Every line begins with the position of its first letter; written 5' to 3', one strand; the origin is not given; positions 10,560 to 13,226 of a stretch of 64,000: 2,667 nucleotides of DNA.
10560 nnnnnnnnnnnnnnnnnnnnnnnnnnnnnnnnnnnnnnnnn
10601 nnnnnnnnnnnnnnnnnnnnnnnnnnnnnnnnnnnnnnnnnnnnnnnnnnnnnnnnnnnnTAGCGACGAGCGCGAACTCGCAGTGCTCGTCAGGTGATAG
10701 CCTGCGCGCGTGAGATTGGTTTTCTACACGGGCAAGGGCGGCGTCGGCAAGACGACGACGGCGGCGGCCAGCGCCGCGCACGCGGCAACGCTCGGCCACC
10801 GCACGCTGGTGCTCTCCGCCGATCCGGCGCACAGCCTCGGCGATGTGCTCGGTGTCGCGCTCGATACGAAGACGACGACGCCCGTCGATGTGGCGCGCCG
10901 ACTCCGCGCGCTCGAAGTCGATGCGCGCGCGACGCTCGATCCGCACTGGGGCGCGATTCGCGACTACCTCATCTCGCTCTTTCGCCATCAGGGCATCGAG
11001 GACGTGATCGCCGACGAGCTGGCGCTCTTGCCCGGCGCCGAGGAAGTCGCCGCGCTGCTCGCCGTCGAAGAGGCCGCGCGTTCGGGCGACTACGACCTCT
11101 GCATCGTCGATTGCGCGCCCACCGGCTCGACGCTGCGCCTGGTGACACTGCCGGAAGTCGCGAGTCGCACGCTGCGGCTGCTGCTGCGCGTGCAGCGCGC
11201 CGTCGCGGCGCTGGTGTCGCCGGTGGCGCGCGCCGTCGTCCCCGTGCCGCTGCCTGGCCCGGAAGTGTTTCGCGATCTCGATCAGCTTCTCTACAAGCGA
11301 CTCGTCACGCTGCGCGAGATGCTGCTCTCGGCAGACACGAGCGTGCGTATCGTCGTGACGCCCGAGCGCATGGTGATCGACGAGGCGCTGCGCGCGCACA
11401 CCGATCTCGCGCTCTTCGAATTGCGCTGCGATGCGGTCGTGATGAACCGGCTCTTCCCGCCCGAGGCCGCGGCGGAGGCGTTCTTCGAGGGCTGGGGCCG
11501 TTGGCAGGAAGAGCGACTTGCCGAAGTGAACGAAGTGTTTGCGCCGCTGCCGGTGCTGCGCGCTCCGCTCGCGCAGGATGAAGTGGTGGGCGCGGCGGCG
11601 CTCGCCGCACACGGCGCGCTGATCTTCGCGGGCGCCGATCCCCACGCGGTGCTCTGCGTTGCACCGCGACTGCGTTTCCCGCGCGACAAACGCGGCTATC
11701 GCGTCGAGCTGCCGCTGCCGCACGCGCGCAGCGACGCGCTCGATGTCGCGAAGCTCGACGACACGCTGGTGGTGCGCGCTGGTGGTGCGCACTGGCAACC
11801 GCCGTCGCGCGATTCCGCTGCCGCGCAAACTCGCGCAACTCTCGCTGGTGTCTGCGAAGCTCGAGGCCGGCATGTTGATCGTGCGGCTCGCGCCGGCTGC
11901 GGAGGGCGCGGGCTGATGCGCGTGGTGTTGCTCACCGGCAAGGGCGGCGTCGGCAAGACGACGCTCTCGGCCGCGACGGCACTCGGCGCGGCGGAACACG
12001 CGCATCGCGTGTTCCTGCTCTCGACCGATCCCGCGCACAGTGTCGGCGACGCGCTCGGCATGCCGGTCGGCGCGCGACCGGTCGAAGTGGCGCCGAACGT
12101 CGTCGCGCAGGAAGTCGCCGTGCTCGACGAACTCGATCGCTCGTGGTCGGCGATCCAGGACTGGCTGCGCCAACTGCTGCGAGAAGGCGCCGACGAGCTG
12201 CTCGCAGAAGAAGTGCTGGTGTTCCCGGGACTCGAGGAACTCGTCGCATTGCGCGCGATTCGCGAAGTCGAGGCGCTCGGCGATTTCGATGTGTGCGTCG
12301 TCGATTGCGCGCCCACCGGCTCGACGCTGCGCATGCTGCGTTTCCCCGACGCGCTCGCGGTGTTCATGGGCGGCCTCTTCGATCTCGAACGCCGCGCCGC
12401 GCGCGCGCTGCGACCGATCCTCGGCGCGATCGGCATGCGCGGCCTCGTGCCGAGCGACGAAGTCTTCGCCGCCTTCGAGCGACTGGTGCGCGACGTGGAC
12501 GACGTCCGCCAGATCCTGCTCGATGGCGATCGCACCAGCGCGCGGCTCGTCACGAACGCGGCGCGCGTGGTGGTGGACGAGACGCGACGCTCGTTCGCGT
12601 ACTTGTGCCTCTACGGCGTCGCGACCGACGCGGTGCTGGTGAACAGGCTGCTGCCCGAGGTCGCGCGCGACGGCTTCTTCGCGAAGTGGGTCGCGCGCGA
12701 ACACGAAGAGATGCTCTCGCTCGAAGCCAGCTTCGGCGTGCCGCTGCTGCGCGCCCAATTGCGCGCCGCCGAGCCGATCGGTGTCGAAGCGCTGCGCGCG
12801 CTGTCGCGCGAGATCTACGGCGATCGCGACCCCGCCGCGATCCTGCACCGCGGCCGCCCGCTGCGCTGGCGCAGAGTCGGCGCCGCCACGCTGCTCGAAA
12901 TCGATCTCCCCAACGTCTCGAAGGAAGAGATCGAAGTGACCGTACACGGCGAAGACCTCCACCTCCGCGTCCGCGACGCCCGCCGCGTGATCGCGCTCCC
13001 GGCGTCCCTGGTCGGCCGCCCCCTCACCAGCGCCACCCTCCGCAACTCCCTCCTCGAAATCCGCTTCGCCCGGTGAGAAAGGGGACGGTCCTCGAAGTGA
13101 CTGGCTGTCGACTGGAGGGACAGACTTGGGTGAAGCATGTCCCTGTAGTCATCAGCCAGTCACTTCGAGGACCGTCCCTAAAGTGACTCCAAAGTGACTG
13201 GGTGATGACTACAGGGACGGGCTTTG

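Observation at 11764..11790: Exact 13-bp tandem duplication frameshifts one ArsA-like gene and fuses it to its neighbour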

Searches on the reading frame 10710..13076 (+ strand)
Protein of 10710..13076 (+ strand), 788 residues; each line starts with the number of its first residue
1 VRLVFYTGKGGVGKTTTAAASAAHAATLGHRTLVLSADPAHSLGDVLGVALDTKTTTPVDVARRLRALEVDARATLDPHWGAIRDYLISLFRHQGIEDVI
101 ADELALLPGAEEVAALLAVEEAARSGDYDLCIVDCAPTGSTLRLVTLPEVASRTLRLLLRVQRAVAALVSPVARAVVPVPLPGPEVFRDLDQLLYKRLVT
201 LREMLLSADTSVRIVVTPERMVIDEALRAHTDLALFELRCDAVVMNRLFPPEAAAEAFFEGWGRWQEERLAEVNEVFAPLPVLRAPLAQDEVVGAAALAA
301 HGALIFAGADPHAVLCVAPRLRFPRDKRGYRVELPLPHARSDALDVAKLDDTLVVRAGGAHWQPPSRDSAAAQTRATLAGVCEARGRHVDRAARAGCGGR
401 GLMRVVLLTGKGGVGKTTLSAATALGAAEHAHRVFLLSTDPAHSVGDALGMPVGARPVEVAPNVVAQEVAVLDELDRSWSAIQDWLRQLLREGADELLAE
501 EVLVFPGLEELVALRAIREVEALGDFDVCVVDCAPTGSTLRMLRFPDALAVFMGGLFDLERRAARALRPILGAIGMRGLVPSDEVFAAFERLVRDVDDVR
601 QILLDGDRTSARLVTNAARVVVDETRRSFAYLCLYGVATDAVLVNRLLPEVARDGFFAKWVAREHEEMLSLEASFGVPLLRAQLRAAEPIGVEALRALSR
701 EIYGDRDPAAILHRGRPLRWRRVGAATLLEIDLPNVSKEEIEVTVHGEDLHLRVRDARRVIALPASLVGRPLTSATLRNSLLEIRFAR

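Call 5: search_protein_families(library=pfam, proteins=[window:10710-13076:+], max_evalue=0.01)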
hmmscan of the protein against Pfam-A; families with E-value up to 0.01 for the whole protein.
window:10710-13076:+ (788 aa): 20 families
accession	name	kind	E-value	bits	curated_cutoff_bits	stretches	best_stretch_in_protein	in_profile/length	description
PF02374.21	ArsA_ATPase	-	1.7e-139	464.7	24.3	2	1-300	1-298/305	Anion-transporting ATPase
PF17886.7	ArsA_HSP20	-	1.1e-19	70.2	22.5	2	728-786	5-63/63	HSP20-like domain found in ArsA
PF13614.12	AAA_31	-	9.7e-18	65.2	27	2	4-147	5-137/177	AAA domain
PF01656.29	CbiA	-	5.1e-15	56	25.4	2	4-82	2-54/125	CobQ/CobB/MinD/ParA nucleotide binding domain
PF10609.15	ParA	-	1.3e-08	35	27.1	2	405-440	6-41/246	NUBPL iron-transfer P-loop NTPase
PF00142.24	Fer4_NifH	-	5.5e-08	33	25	1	4-44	4-43/271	4Fe-4S iron sulfur cluster binding proteins, NifH/frxC family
PF13481.12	AAA_25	-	1.5e-07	31.7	27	1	3-76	35-99/195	AAA domain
PF02562.22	PhoH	-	2.7e-06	27.5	27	0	404-455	20-71/205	PhoH-like protein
PF20720.3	nSTAND3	-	6.6e-06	26.4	27.2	0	404-437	18-51/155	Novel STAND NTPase 3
PF03308.22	MeaB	-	9.5e-05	22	23.1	0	401-445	31-75/273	Methylmalonyl Co-A mutase-associated GTPase MeaB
PF25199.1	nSTAND_NTPase5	-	0.00023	21.4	34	0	399-447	37-86/145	Novel STAND NTPase 5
PF00448.28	SRP54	-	0.00027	21.1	22.7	0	404-440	2-38/196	SRP54-type protein, GTPase domain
PF13671.12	AAA_33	-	0.0003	21.5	27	0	405-491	1-64/143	AAA domain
PF13479.12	AAA_24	-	0.00034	20.9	27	0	405-485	4-83/195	AAA domain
PF13191.12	AAA_16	-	0.0021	19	32.6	0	390-451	13-64/167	AAA ATPase domain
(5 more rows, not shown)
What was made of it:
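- Both ATPase domains and the P-loops are intact (call 5).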

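Call 7: find_homologous_proteins(query=window:10710-13073:+, max_evalue=1e-10)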
Query window:10710-13073:+ (788 aa): 2875 proteins with E <= 1e-10 among 8000 candidates; the best 120 are listed.
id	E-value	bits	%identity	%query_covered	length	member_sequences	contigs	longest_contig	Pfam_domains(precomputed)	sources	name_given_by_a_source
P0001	0.0e+0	1140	95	49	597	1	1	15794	PF01656.30,PF13614.13,PF17886.8,PF02374.22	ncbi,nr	ncbi:MAG: ArsA family ATPase, partial [Proteobacteria bacterium]|nr:ArsA family ATPase [Pseudomonado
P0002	2.2e-165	570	81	38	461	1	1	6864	PF01656.30,PF13614.13,PF17886.8,PF02374.22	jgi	jgi:arsenite-transporting ATPase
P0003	9.2e-156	538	87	38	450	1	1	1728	PF01656.30,PF13614.13,PF02374.22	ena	-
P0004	9.8e-147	509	55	41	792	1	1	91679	PF01656.30,PF13614.13,PF17886.8,PF02374.22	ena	-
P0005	4.5e-131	457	64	46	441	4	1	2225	PF00142.25,PF01656.30,PF13614.13,PF17886.8,PF02374.22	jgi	jgi:arsenite-transporting ATPase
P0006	7.4e-129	449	63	46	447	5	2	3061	PF00142.25,PF01656.30,PF13614.13,PF17886.8,PF02374.22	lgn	-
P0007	8.7e-126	439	63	44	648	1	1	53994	PF01656.30,PF13614.13,PF01497.24,PF02374.22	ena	-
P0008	4.2e-123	430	60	46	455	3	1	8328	PF01656.30,PF13614.13,PF17886.8,PF02374.22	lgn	-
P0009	7.3e-121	423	57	45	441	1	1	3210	PF01656.30,PF13614.13,PF17886.8,PF02374.22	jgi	-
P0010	7.6e-119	416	61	46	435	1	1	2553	PF01656.30,PF13614.13,PF17886.8,PF02374.22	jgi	-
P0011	3.4e-116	408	61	37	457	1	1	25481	PF10609.16,PF01656.30,PF13614.13,PF02374.22,PF13481.13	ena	-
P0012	2.8e-114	401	57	48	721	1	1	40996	PF01656.30,PF13614.13,PF02374.22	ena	-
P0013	3.0e-114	401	68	37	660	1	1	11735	PF01656.30,PF13614.13,PF01497.24,PF02374.22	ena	-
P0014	8.8e-95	337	46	58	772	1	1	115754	PF17886.8,PF02374.22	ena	-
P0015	9.4e-95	337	58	39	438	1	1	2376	PF01656.30,PF13614.13,PF02374.22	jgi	jgi:arsenite-transporting ATPase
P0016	1.6e-92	329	46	49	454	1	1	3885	PF01656.30,PF13614.13,PF17886.8,PF02374.22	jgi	-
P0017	1.6e-90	323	45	49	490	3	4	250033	PF01656.30,PF13614.13,PF07382.17,PF17886.8,PF02374.22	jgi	jgi:arsenite-transporting ATPase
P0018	5.0e-90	321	51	45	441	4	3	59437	PF01656.30,PF13614.13,PF17886.8,PF02374.22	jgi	jgi:arsenite-transporting ATPase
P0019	1.3e-89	320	51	45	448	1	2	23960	PF01656.30,PF13614.13,PF17886.8,PF02374.22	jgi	jgi:arsenite-transporting ATPase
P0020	5.0e-89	318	42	53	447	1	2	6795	PF01656.30,PF13614.13,PF17886.8,PF02374.22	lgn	-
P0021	1.4e-88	316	42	52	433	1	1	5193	PF10609.16,PF01656.30,PF13614.13,PF17886.8,PF02374.22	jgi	jgi:arsenite-transporting ATPase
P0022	2.0e-85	306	45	49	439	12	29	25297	PF01656.30,PF13614.13,PF17886.8,PF02374.22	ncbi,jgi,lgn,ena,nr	ncbi:MAG: ArsA family ATPase [Thermoanaerobacterales bacterium]|jgi:arsenite-transporting ATPase|nr:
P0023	1.8e-83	299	36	45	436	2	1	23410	PF01656.30,PF13614.13,PF17886.8,PF02374.22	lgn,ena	-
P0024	1.2e-81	293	45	52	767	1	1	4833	PF01656.30,PF13614.13,PF02374.22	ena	-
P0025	2.1e-81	293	42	50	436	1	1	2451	PF01656.30,PF13614.13,PF17886.8,PF02374.22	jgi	jgi:arsenite-transporting ATPase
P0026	1.5e-80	290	39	49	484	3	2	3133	PF10609.16,PF01656.30,PF13614.13,PF17886.8,PF02374.22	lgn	-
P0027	3.0e-79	285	41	49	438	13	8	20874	PF01656.30,PF13614.13,PF17886.8,PF02374.22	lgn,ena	-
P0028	3.8e-79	285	41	50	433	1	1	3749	PF01656.30,PF13614.13,PF17886.8,PF02374.22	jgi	-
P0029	1.2e-78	283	47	45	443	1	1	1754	PF01656.30,PF13614.13,PF17886.8,PF02374.22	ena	-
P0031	2.2e-78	283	42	49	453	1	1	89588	PF01656.30,PF13614.13,PF17886.8,PF02374.22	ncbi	-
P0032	7.6e-78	281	41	49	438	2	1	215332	PF01656.30,PF13614.13,PF17886.8,PF02374.22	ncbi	ncbi:MAG: ArsA family ATPase [Solirubrobacterales bacterium]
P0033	4.2e-77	278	41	49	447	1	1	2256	PF01656.30,PF13614.13,PF17886.8,PF02374.22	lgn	-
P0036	2.5e-76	276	40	49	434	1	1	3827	PF17886.8,PF02374.22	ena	-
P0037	2.9e-76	276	42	49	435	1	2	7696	PF01656.30,PF13614.13,PF17886.8,PF02374.22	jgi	jgi:arsenite-transporting ATPase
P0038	3.5e-76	275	40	49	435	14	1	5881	PF17886.8,PF02374.22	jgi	jgi:arsenite-transporting ATPase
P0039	3.8e-76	275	44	45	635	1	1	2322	PF01656.30,PF13614.13,PF17886.8,PF02374.22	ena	-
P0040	5.0e-76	275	40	49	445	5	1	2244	PF01656.30,PF13614.13,PF17886.8,PF02374.22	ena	-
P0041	1.2e-75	273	41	49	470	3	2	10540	PF01656.30,PF17886.8,PF02374.22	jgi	jgi:arsenite/tail-anchored protein-transporting ATPase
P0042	1.5e-75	273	43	49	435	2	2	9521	PF01656.30,PF13614.13,PF17886.8,PF02374.22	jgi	jgi:arsenite/tail-anchored protein-transporting ATPase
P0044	3.8e-75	272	43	45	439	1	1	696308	PF01656.30,PF13614.13,PF17886.8,PF02374.22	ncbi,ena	-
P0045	1.7e-74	270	41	49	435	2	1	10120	PF01656.30,PF17886.8,PF02374.22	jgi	jgi:arsenite-transporting ATPase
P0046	1.9e-74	270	40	45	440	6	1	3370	PF10609.16,PF01656.30,PF13614.13,PF17886.8,PF02374.22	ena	-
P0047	2.3e-74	269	40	53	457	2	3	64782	PF01656.30,PF13614.13,PF17886.8,PF02374.22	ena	-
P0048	3.7e-74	269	40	49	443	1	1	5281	PF01656.30,PF13614.13,PF17886.8,PF02374.22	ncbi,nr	ncbi:MAG: ArsA family ATPase [Solirubrobacterales bacterium]|nr:ArsA family ATPase [Solirubrobactera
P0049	3.9e-74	268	39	49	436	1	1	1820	PF13614.13,PF17886.8,PF02374.22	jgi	jgi:arsenite/tail-anchored protein-transporting ATPase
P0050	5.2e-74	268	42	49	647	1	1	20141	PF01656.30,PF17886.8,PF02374.22,PF06662.20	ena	-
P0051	8.9e-74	267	39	45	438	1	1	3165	PF10609.16,PF01656.30,PF13614.13,PF17886.8,PF02374.22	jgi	jgi:arsenite-transporting ATPase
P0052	1.1e-73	267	38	49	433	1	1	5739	PF10609.16,PF01656.30,PF17886.8,PF02374.22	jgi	jgi:arsenite/tail-anchored protein-transporting ATPase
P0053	1.2e-73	267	39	49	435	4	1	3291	PF17886.8,PF02374.22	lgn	-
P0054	6.2e-73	265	37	52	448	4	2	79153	PF01656.30,PF13614.13,PF17886.8,PF02374.22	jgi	jgi:arsenite/tail-anchored protein-transporting ATPase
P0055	1.9e-72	263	40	49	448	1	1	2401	PF01656.30,PF13614.13,PF17886.8,PF02374.22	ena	-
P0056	9.0e-72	261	40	49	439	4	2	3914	PF01656.30,PF13614.13,PF17886.8,PF02374.22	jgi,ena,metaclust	metaclust:\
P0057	2.4e-71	259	40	49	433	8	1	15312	PF01656.30,PF17886.8,PF02374.22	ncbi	-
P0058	2.4e-71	259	37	49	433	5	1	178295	PF10609.16,PF01656.30,PF13614.13,PF17886.8,PF02374.22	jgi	-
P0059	3.4e-71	259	40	49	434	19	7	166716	PF01656.30,PF13614.13,PF17886.8,PF02374.22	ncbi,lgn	ncbi:MAG: ArsA family ATPase [Solirubrobacterales bacterium]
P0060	4.0e-71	259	39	46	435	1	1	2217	PF10609.16,PF01656.30,PF13614.13,PF17886.8,PF02374.22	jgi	jgi:arsenite-transporting ATPase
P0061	5.3e-71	258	39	49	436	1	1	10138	PF10609.16,PF01656.30,PF13614.13,PF17886.8,PF02374.22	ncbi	ncbi:MAG: ArsA family ATPase [Jatrophihabitans sp.]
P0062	1.6e-70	257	42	45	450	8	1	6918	PF01656.30,PF13614.13,PF17886.8,PF02374.22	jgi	jgi:arsenite/tail-anchored protein-transporting ATPase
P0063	3.0e-70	256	43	45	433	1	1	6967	PF01656.30,PF13614.13,PF17886.8,PF02374.22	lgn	-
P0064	3.7e-70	255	39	49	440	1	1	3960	PF01656.30,PF17886.8,PF02374.22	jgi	jgi:arsenite/tail-anchored protein-transporting ATPase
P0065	3.8e-70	255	35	49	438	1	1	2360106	PF01656.30,PF13614.13,PF17886.8,PF02374.22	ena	-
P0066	5.2e-70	255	37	49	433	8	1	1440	PF01656.30,PF13614.13,PF17886.8,PF02374.22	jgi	jgi:arsenite-transporting ATPase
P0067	7.0e-70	254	37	49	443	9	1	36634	PF10609.16,PF01656.30,PF13614.13,PF17886.8,PF02374.22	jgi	jgi:arsenite-transporting ATPase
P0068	9.7e-70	254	38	51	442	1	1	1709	PF17886.8,PF02374.22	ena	-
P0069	1.3e-69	253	39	49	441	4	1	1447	PF10609.16,PF01656.30,PF13614.13,PF17886.8,PF02374.22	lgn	-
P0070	1.9e-69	253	43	45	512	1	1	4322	PF27253.1,PF01656.30,PF17886.8,PF02374.22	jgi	jgi:arsenite-transporting ATPase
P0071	1.9e-69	253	37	50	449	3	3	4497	PF10609.16,PF01656.30,PF13614.13,PF17886.8,PF02374.22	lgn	-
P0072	2.4e-69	253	37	49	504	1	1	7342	PF01656.30,PF13614.13,PF17886.8,PF02374.22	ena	-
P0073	1.1e-68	251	40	39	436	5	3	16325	PF10609.16,PF01656.30,PF13614.13,PF17886.8,PF02374.22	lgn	-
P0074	1.1e-68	250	39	48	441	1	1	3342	PF17886.8,PF02374.22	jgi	jgi:arsenite/tail-anchored protein-transporting ATPase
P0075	1.2e-68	250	36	49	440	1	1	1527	PF10609.16,PF01656.30,PF17886.8,PF02374.22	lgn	-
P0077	2.6e-68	249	44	45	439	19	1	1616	PF01656.30,PF13614.13,PF17886.8,PF02374.22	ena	-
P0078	4.8e-68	248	41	49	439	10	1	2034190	PF01656.30,PF13614.13,PF17886.8,PF02374.22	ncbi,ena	-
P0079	5.3e-68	248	41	45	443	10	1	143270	PF01656.30,PF13614.13,PF17886.8,PF02374.22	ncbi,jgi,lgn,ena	-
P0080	7.0e-68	248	36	50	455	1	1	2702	PF01656.30,PF13614.13,PF17886.8,PF02374.22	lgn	-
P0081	9.6e-68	247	41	49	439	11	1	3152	PF01656.30,PF13614.13,PF17886.8,PF02374.22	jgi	jgi:arsenite-transporting ATPase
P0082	2.0e-67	246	39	49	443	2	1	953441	PF10609.16,PF01656.30,PF13614.13,PF17886.8,PF02374.22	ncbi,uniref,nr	ncbi:ArsA family ATPase [Jatrophihabitans endophyticus]|uniref:ArsA family ATPase n=1 Tax=Jatrophiha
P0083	2.3e-67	246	35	49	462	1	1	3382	PF01656.30,PF13614.13,PF17886.8,PF02374.22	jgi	jgi:arsenite-transporting ATPase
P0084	2.3e-67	246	41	49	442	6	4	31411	PF01656.30,PF13614.13,PF17886.8,PF02374.22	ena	-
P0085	2.3e-67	246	36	49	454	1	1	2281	PF01656.30,PF13614.13,PF17886.8,PF02374.22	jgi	jgi:arsenite-transporting ATPase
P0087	8.2e-67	244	36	49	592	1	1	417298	PF01656.30,PF13614.13,PF17886.8,PF02374.22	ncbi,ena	-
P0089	1.1e-66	244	41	45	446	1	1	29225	PF01656.30,PF13614.13,PF17886.8,PF02374.22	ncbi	-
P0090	1.7e-66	243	36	50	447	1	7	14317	PF01656.30,PF13614.13,PF17886.8,PF02374.22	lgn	-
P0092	3.7e-66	242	39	46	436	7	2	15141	PF01656.30,PF13614.13,PF17886.8,PF02374.22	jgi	-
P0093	4.0e-66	242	41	37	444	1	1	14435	PF01656.30,PF13614.13,PF17886.8,PF02374.22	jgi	jgi:arsenite/tail-anchored protein-transporting ATPase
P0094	4.0e-66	242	35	51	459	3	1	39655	PF01656.30,PF13614.13,PF17886.8,PF02374.22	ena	-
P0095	4.1e-66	242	41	45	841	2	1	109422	PF17886.8,PF02374.22,PF06662.20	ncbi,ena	-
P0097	5.1e-66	242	36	49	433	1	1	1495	PF01656.30,PF13614.13,PF17886.8,PF02374.22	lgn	-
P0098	6.9e-66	241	40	49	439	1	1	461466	PF01656.30,PF13614.13,PF17886.8,PF02374.22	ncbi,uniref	ncbi:ArsA family ATPase [Kribbella hippodromi]|uniref:ArsA family ATPase n=1 Tax=Kribbella hippodrom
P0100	2.0e-65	240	44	45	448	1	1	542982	PF01656.30,PF13614.13,PF17886.8,PF02374.22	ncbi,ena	-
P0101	2.8e-65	239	34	51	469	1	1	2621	PF01656.30,PF13614.13,PF17886.8,PF02374.22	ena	-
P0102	4.3e-65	239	40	37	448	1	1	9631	PF01656.30,PF13614.13,PF17886.8,PF02374.22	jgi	jgi:arsenite-transporting ATPase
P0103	4.6e-65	238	38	49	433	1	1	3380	PF10609.16,PF01656.30,PF13614.13,PF17886.8,PF02374.22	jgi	jgi:arsenite-transporting ATPase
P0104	5.0e-65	238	35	49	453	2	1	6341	PF01656.30,PF13614.13,PF17886.8,PF02374.22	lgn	-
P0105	5.9e-65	238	42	38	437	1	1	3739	PF01656.30,PF13614.13,PF17886.8,PF02374.22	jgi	jgi:arsenite-transporting ATPase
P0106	7.1e-65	238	40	45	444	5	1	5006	PF13614.13,PF17886.8,PF02374.22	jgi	-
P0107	1.0e-64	237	35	49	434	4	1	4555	PF10609.16,PF01656.30,PF13614.13,PF17886.8,PF02374.22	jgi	jgi:arsenite-transporting ATPase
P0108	1.5e-64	237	39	45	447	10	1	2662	PF01656.30,PF13614.13,PF17886.8,PF02374.22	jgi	-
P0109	1.7e-64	237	42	45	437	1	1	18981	PF01656.30,PF13614.13,PF17886.8,PF02374.22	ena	-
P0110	1.9e-64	236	35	49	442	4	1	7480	PF01656.30,PF13614.13,PF17886.8,PF02374.22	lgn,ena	-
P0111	2.0e-64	236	44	45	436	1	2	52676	PF10609.16,PF01656.30,PF13614.13,PF17886.8,PF02374.22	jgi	jgi:arsenite-transporting ATPase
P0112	2.1e-64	236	35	52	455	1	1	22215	PF01656.30,PF13614.13,PF17886.8,PF02374.22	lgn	-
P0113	2.5e-64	236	40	45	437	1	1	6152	PF01656.30,PF13614.13,PF17886.8,PF02374.22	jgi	jgi:arsenite/tail-anchored protein-transporting ATPase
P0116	4.4e-64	235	34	51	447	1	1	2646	PF01656.30,PF13614.13,PF17886.8,PF02374.22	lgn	-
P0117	5.1e-64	235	36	50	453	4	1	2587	PF01656.30,PF13614.13,PF17886.8,PF02374.22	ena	-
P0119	4.4e-63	232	31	49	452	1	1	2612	PF01656.30,PF13614.13,PF17886.8,PF02374.22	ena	-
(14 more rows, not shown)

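Call 9: find_encoding_contigs(protein=P0001, flank=10000, max_places=4)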
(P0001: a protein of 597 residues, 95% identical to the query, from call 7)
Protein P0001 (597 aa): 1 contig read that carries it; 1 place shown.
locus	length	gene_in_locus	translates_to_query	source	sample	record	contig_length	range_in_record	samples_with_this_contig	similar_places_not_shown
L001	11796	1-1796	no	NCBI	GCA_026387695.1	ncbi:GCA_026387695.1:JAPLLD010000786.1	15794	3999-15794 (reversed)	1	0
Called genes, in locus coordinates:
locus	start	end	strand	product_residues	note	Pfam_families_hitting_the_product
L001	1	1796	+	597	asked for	PF02374:ArsA_ATPase, PF01656:CbiA (weak), PF02374:ArsA_ATPase, PF13614:AAA_31 (weak), PF17886:ArsA_HSP20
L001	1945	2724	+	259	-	PF01497:Peripla_BP_2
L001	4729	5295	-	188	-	PF03630:Fumble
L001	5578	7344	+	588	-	PF13191:AAA_16, PF13401:AAA_22, PF01471:PG_binding_1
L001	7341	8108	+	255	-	-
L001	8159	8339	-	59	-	-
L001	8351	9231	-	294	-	-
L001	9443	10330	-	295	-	PF13349:DUF4097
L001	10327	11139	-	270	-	PF02146:SIR2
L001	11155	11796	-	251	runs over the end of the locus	PF08551:DUF1751 (weak), PF01694:Rhomboid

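Call 10: find_encoding_contigs(protein=P0002, flank=10000, max_places=4)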
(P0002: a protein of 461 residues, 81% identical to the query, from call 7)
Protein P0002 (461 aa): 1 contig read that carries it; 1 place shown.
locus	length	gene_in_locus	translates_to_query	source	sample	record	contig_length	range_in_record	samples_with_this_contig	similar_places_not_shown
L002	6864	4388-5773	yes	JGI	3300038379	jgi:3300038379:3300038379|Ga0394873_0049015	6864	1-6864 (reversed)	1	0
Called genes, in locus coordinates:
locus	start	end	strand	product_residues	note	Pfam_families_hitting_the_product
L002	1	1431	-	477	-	?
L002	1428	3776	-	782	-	PF03176:MMPL, PF02460:Patched (faint), PF12349:Sterol-sensing (faint), PF03176:MMPL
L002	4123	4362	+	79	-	-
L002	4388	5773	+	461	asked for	PF01656:CbiA (weak), PF02374:ArsA_ATPase, PF13614:AAA_31 (weak), PF02374:ArsA_ATPase, PF17886:ArsA_HSP20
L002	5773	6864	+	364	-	?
